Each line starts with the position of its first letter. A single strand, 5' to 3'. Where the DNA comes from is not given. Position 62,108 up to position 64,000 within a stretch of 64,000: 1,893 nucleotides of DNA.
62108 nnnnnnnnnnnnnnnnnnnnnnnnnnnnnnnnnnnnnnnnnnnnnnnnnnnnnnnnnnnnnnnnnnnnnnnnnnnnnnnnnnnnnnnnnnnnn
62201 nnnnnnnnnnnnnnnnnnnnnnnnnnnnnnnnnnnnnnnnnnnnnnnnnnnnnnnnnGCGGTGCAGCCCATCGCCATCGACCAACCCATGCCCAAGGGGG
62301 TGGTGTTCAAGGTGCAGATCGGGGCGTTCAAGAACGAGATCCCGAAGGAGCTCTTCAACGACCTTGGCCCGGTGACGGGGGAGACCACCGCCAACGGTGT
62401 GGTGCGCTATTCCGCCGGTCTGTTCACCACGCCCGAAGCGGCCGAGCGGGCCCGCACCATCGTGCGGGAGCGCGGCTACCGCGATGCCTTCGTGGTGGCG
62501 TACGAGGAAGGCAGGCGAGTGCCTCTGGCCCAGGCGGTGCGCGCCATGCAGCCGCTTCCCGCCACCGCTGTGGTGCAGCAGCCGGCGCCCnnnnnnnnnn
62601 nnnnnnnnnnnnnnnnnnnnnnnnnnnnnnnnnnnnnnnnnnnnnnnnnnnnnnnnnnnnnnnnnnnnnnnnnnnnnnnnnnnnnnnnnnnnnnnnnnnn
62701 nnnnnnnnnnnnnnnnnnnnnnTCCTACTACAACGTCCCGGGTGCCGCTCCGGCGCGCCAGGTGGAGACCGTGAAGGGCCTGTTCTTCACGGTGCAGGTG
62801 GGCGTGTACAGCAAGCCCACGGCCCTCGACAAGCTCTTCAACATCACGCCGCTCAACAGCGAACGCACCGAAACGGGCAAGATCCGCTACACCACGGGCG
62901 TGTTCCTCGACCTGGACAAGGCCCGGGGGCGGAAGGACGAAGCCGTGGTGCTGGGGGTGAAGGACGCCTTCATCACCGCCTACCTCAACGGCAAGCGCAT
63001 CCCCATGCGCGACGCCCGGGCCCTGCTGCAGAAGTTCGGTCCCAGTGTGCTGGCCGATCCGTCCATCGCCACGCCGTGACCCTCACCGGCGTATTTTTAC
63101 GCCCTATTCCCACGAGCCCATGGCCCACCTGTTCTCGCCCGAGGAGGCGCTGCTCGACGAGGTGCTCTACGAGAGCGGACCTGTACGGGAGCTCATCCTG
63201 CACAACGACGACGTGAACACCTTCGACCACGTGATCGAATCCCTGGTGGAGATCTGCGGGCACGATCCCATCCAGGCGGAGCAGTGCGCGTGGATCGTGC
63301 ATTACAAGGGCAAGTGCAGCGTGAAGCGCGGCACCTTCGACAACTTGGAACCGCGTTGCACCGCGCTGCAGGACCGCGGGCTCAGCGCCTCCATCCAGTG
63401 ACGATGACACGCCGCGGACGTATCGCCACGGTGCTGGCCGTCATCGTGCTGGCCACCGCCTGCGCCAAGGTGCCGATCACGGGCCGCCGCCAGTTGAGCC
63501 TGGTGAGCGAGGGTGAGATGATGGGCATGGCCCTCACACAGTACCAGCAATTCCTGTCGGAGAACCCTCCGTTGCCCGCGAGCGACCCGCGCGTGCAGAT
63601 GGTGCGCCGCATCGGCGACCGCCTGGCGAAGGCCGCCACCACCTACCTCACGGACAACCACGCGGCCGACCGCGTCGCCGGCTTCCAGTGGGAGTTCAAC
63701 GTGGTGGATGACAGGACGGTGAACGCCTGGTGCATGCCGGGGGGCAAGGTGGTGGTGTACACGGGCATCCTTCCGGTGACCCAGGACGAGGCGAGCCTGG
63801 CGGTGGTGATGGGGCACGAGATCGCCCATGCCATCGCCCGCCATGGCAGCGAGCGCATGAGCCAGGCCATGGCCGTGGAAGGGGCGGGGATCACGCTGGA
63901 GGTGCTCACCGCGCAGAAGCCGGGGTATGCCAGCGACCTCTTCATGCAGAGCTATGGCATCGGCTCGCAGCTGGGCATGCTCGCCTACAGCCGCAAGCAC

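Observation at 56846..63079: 2077-aa PorE-like architecture with SPOR domains instead of OmpA_C: TPR/PD40/CarboxypepD_reg plus ~1300-aa coiled-coil plus 2xSPOR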

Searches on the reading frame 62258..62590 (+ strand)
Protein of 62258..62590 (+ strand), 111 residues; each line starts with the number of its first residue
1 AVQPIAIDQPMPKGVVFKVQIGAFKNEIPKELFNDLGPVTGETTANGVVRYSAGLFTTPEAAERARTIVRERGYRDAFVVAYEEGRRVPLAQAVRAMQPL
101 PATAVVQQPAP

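Call 31: search_protein_families(library=pfam, alignment_id=A3, max_evalue=0.1)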
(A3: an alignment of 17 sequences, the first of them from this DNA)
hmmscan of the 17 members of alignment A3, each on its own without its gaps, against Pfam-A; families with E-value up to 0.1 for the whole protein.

A. member 1, seq(111 aa): 1 family
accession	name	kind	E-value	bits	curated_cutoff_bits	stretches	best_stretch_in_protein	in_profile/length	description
PF05036.18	SPOR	-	4.9e-06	27.2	21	1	38-80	30-75/76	SPOR domain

B. families by the number of members that match (of 17 scanned): 2 families
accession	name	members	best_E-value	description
PF05036.18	SPOR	17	2.8e-07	SPOR domain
PF13714.12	PEP_mutase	1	0.06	Phosphoenolpyruvate phosphomutase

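Call 34: search_solved_structures(query=A3, max_evalue=10)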
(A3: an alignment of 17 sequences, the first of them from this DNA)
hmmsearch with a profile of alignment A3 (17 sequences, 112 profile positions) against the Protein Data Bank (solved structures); distinct sequences matched with E-value up to 10: 3.
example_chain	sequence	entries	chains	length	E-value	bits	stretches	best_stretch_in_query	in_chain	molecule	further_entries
1x60_A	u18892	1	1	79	0.00058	23.2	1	16-79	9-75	Sporulation-specific N-acetylmuramoyl-L-alanine amidase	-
3u1h_A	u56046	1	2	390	0.12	15.8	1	45-102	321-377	3-isopropylmalate dehydrogenase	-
9f4a_AA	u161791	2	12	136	0.4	14.1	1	24-49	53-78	IraD/Gp25-like domain-containing protein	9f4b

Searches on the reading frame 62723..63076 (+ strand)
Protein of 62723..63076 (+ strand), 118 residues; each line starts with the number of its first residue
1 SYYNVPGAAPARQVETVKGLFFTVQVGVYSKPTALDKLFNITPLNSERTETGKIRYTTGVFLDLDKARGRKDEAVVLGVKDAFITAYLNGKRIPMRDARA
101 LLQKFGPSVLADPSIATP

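Call 32: search_protein_families(library=pfam, alignment_id=A4, max_evalue=0.1)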
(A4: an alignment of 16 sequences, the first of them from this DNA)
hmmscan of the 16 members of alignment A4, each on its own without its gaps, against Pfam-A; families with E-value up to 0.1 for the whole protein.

A. member 1, seq(118 aa): 1 family
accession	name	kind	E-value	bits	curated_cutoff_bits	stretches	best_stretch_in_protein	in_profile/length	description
PF13560.12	HTH_31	-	0.045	14.5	27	0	74-106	21-55/64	Helix-turn-helix domain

B. families by the number of members that match (of 16 scanned): 1 family
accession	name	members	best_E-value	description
PF13560.12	HTH_31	3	0.0056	Helix-turn-helix domain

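Call 35: search_solved_structures(query=A4, max_evalue=10)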
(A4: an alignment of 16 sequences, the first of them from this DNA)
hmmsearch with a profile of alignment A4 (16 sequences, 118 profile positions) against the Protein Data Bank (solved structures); distinct sequences matched with E-value up to 10: 2.
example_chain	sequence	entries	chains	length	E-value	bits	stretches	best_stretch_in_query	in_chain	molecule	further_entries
4glt_A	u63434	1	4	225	0.54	13.5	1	65-105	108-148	Glutathione S-transferase-like protein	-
8keg_A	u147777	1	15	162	1.5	12.1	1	10-78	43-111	Neck gp5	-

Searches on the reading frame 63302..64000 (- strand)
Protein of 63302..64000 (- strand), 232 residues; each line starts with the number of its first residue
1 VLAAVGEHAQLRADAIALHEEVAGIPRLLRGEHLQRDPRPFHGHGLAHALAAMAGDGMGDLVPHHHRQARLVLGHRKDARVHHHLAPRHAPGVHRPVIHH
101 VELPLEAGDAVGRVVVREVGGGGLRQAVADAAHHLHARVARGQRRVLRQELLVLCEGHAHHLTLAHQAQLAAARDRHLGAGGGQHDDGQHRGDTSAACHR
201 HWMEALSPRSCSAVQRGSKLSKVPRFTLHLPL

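Call 46: search_protein_families(library=pfam, proteins=[window:63302-64000:-], max_evalue=1)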
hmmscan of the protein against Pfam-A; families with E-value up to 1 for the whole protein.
window:63302-64000:- (232 aa): 1 family
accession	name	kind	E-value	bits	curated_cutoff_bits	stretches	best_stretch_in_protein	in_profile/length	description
PF07704.17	PSK_trans_fac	-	0.83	11.1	28.3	0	121-167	22-68/82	Rv0623-like transcription factor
